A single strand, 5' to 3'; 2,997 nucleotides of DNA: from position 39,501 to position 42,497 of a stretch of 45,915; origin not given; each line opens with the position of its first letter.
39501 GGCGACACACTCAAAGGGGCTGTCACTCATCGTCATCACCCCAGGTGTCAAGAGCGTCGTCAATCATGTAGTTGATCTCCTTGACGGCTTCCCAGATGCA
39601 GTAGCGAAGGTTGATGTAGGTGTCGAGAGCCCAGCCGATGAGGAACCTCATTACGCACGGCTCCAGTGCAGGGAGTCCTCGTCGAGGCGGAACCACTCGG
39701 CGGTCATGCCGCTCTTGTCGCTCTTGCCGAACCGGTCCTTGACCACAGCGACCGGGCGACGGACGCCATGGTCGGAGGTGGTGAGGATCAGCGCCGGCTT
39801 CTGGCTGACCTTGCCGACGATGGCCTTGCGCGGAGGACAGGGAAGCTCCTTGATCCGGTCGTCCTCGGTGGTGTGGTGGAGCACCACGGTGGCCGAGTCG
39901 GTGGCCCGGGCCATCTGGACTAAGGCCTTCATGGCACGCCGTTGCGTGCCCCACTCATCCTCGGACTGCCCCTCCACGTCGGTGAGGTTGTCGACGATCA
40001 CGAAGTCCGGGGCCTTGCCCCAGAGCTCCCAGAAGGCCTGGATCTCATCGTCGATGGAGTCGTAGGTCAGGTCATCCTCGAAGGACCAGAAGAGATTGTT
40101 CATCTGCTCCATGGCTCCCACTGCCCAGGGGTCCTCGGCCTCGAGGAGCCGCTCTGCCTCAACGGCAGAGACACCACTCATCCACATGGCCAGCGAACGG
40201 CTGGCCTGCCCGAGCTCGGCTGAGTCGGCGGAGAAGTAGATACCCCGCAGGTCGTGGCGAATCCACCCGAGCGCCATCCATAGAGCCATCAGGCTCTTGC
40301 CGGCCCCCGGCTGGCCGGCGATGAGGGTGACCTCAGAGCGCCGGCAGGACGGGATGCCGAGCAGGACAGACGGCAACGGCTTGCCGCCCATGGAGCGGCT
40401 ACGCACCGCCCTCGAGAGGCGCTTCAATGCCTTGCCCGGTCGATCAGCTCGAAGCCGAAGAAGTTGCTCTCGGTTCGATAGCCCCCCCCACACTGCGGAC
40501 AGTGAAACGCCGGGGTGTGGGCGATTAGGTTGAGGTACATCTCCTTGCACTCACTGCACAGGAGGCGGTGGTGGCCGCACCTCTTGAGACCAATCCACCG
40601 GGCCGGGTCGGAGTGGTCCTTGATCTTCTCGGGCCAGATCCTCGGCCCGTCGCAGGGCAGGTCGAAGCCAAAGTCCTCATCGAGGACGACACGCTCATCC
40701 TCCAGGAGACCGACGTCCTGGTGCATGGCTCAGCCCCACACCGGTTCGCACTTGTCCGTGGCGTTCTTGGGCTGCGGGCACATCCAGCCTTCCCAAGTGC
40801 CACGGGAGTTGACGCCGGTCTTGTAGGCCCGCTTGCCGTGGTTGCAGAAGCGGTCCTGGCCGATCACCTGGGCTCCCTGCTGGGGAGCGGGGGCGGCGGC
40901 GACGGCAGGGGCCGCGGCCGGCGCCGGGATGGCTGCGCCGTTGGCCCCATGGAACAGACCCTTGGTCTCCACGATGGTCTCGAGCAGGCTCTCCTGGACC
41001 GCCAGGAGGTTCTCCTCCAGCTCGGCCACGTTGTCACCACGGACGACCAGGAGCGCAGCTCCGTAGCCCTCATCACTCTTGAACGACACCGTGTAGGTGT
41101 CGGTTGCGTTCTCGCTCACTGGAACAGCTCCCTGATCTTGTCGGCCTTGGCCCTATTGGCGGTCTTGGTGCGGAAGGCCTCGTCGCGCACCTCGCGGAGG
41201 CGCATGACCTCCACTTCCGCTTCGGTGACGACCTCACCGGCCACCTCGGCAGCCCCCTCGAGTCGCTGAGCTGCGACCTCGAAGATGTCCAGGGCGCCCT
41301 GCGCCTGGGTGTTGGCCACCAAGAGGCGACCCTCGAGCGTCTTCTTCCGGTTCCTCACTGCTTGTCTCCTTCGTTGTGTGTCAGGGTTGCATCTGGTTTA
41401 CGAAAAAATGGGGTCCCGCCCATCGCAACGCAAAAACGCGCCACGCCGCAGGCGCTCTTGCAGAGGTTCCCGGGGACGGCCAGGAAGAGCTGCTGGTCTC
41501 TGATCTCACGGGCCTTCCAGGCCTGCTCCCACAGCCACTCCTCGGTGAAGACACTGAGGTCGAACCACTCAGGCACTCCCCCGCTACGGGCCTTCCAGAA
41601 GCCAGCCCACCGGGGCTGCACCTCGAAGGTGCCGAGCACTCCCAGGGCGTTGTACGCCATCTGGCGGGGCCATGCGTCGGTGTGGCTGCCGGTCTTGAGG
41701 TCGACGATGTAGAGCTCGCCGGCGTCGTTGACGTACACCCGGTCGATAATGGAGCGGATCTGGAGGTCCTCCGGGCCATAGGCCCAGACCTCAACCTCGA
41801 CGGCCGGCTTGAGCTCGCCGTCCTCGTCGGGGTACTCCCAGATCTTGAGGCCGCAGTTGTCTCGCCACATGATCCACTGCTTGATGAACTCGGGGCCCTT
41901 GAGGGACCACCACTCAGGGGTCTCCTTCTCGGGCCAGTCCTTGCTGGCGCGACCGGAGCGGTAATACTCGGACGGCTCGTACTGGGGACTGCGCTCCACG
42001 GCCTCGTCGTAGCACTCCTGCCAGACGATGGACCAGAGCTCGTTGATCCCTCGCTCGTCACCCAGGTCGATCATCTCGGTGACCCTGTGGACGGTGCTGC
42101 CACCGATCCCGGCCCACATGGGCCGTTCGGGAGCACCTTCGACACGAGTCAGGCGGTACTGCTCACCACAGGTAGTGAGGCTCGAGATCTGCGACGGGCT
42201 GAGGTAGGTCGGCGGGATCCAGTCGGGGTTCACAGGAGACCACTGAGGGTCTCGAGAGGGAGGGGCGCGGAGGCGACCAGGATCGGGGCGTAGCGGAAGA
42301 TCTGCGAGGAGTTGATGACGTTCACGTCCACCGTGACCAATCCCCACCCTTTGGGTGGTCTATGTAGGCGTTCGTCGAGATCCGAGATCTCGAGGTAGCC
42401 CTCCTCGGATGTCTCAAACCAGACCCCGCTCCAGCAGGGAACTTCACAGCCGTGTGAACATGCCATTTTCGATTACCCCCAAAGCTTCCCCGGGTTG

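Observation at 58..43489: A 13-nt motif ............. recurs at least 13 times, mostly in non-coding gaps: phage promoter set or operator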

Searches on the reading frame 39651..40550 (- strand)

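Call 12: search_protein_families(library=phrogs, proteins=[window:39651-40550:-], max_evalue=0.001)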
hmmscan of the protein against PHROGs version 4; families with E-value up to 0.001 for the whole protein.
window:39651-40550:- (299 aa): 7 families
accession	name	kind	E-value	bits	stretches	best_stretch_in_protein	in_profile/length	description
phrog_243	-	DNA, RNA and nucleotide metabolism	2.5e-50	171.9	1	46-293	5-262/273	DnaB-like replicative helicase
phrog_239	-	DNA, RNA and nucleotide metabolism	5.9e-16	59.6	1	69-230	355-520/801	DNA primase/helicase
phrog_19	-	DNA, RNA and nucleotide metabolism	2.1e-11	44.4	1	70-230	351-508/621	DnaB-like replicative helicase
phrog_25693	-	unknown function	1.1e-05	25.2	0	171-228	153-210/405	-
phrog_5482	-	unknown function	6.4e-05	22.9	1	71-230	50-214/341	-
phrog_6012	-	DNA, RNA and nucleotide metabolism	0.00029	21.2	0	182-231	250-297/447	DNA helicase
phrog_3123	-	unknown function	0.0008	19.1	0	180-229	457-507/583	-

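Call 13: search_protein_families(library=pfam, proteins=[window:39651-40550:-], max_evalue=0.01)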
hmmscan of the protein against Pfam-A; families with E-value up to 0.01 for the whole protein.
window:39651-40550:- (299 aa): 4 families
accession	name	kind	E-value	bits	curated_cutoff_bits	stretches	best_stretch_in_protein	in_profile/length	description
PF13481.12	AAA_25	-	5.1e-12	46.3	27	1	69-229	29-192/195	AAA domain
PF06745.19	ATPase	-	8.9e-07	28.9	26.6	1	71-226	18-163/231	KaiC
PF03796.21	DnaB_C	-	0.0002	21.3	27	1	69-218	16-169/255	DnaB-like helicase C terminal domain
PF20720.3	nSTAND3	-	0.00081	19.6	27.2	0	72-108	17-52/155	Novel STAND NTPase 3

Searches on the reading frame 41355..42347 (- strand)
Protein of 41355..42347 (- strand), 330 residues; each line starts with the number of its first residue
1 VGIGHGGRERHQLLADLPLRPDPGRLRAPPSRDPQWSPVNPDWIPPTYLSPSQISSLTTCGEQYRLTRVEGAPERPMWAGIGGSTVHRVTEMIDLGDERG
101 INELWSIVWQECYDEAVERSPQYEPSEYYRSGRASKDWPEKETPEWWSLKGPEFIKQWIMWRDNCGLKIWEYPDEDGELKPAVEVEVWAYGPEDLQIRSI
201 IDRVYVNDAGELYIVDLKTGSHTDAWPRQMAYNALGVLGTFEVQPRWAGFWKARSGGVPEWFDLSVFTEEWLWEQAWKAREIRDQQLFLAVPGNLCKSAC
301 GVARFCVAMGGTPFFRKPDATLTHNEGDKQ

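Call 12: search_protein_families(library=phrogs, proteins=[window:41355-42347:-], max_evalue=0.001)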
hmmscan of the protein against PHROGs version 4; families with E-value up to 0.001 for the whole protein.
window:41355-42347:- (330 aa): 2 families
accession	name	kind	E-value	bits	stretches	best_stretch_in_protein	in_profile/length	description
phrog_1870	-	DNA, RNA and nucleotide metabolism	1.5e-33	117.4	1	46-324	13-303/313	exonuclease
phrog_69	-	DNA, RNA and nucleotide metabolism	2e-20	74.3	1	47-324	88-347/501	exonuclease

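Call 13: search_protein_families(library=pfam, proteins=[window:41355-42347:-], max_evalue=0.01)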
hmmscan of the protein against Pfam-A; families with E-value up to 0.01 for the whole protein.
window:41355-42347:- (330 aa): 1 family
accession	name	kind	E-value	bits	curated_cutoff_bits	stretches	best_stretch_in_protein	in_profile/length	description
PF12705.13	PDDEXK_1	-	5.9e-13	49.8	22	1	49-233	2-165/247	PD-(D/E)XK nuclease superfamily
